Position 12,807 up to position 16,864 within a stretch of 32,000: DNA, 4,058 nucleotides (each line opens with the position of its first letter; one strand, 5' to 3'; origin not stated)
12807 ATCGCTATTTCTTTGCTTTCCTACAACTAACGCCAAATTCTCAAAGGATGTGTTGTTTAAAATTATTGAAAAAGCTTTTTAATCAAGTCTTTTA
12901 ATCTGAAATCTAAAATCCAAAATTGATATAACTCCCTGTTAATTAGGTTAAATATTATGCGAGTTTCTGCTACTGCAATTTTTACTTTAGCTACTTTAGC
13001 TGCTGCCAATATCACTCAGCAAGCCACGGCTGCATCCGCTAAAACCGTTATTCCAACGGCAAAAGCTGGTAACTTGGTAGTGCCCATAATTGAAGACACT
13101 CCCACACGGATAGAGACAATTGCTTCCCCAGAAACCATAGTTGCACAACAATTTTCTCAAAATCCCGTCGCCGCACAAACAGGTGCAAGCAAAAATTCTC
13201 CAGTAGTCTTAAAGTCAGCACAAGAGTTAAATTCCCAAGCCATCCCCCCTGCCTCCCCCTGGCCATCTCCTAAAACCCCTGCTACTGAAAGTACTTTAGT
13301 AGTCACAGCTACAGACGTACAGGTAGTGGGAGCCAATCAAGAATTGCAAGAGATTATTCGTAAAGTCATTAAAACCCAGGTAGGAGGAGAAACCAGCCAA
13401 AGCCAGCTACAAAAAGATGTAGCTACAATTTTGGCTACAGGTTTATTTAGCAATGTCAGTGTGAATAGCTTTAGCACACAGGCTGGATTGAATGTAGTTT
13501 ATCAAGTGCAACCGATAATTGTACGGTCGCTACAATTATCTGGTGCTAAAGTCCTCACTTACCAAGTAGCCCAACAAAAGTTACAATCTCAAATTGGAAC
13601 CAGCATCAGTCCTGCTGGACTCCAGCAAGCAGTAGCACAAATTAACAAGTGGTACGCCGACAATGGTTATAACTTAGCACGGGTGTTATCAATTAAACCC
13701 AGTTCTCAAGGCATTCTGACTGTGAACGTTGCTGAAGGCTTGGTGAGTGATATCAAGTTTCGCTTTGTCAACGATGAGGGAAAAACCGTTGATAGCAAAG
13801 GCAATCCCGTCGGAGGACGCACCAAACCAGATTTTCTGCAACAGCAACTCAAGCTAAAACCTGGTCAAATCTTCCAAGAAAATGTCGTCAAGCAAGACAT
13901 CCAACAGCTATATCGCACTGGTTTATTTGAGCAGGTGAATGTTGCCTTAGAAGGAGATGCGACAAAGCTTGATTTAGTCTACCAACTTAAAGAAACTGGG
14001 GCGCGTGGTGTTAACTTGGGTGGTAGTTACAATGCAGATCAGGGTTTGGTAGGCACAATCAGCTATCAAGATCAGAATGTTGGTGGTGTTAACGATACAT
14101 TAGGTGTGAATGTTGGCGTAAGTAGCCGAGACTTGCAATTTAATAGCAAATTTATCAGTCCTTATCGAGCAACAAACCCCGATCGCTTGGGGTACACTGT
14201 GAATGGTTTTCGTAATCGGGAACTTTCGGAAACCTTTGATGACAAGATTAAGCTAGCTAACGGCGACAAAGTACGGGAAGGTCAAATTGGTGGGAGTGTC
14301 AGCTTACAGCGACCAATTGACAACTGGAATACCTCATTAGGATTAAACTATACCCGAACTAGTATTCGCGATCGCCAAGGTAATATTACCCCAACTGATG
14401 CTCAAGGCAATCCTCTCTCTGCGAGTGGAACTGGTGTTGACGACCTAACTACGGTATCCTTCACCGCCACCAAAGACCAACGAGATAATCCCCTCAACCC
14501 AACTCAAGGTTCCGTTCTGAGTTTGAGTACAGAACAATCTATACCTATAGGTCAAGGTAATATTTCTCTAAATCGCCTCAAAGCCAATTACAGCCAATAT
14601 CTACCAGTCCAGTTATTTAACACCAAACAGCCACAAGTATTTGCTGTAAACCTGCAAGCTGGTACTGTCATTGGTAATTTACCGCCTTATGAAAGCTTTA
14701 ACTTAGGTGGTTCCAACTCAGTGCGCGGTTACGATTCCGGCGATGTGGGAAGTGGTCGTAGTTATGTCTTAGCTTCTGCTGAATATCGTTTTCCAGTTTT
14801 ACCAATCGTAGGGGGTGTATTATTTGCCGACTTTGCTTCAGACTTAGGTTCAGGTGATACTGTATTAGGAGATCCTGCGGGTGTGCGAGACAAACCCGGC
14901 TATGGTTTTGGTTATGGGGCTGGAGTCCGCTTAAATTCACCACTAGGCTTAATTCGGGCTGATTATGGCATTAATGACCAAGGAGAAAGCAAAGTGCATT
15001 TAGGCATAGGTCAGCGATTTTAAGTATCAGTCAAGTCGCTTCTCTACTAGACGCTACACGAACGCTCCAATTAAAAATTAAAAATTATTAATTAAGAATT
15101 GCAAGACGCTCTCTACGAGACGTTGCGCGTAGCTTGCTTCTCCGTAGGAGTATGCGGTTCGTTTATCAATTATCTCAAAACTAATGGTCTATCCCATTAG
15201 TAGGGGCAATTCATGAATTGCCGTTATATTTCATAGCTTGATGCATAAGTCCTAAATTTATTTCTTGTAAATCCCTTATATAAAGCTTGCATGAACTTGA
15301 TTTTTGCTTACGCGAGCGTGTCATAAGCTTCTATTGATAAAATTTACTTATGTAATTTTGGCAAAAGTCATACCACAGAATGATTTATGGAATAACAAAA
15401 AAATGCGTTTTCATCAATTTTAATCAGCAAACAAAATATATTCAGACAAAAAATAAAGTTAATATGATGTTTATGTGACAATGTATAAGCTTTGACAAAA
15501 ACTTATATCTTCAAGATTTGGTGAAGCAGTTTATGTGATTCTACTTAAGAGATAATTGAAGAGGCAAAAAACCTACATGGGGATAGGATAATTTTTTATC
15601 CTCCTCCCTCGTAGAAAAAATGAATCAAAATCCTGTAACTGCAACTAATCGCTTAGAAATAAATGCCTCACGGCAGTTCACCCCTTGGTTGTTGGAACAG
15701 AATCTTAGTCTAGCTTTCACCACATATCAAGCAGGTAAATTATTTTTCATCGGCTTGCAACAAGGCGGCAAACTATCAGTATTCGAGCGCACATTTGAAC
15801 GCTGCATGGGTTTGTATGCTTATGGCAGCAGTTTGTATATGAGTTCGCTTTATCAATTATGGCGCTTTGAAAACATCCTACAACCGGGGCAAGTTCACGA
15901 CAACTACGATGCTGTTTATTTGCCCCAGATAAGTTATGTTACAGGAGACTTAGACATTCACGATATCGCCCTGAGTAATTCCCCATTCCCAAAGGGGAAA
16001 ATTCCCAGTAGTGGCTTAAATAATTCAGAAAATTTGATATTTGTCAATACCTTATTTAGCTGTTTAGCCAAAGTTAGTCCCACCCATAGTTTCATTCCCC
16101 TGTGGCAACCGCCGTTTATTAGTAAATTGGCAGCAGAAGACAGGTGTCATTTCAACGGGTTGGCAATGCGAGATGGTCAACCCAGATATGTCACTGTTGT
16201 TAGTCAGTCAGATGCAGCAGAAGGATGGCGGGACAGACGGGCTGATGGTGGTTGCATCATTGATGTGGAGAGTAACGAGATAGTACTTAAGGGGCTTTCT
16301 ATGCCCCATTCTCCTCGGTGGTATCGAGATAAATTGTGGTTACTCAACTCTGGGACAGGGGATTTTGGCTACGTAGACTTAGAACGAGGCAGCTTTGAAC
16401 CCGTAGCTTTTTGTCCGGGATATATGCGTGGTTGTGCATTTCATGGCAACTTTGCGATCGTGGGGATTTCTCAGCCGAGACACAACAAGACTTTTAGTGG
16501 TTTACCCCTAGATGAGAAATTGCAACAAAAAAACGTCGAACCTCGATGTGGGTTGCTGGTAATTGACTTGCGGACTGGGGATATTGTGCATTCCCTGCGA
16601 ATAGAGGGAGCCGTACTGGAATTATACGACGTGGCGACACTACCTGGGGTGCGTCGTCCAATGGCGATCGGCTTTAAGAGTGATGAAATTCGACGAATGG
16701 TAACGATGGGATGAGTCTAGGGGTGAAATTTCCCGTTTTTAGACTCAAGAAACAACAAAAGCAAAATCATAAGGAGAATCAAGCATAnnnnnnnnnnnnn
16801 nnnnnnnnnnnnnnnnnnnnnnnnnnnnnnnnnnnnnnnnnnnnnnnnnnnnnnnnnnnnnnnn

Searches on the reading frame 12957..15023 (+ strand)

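Call 10: search_protein_families(library=pfam, proteins=[window:12957-15023:+])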
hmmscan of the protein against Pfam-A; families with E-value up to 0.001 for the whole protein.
window:12957-15023:+ (688 aa): 6 families
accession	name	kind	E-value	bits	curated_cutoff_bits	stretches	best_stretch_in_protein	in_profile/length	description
PF01103.29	Omp85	-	3.8e-74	250.6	24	1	374-688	1-325/325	Omp85 superfamily domain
PF07244.20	POTRA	-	3.8e-22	79.2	21.3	2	286-346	10-78/79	Surface antigen variable number repeat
PF08479.16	POTRA_2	-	1.9e-10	40.9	24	1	189-261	3-76/76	POTRA domain, ShlB-type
PF25282.1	POTRA1_3_Toc75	-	4.2e-06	27.3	27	0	295-332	45-82/99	Toc75-like, POTRA domain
PF25280.1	POTRA2_Toc75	-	9.3e-05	23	27.5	1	215-261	65-111/112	Toc75-like, second POTRA domain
PF03865.19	ShlB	-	0.00038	20.5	22.7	0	540-603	201-261/311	Haemolysin secretion/activation protein ShlB/FhaC/HecB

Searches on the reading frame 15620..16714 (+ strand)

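Call 10: search_protein_families(library=pfam, proteins=[window:15620-16714:+])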
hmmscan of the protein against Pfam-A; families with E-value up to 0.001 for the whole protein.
window:15620-16714:+ (364 aa): 1 family
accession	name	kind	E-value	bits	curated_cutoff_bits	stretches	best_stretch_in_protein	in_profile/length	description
PF16261.11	DUF4915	-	2.7e-144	480.6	35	1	19-350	2-316/316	Domain of unknown function (DUF4915)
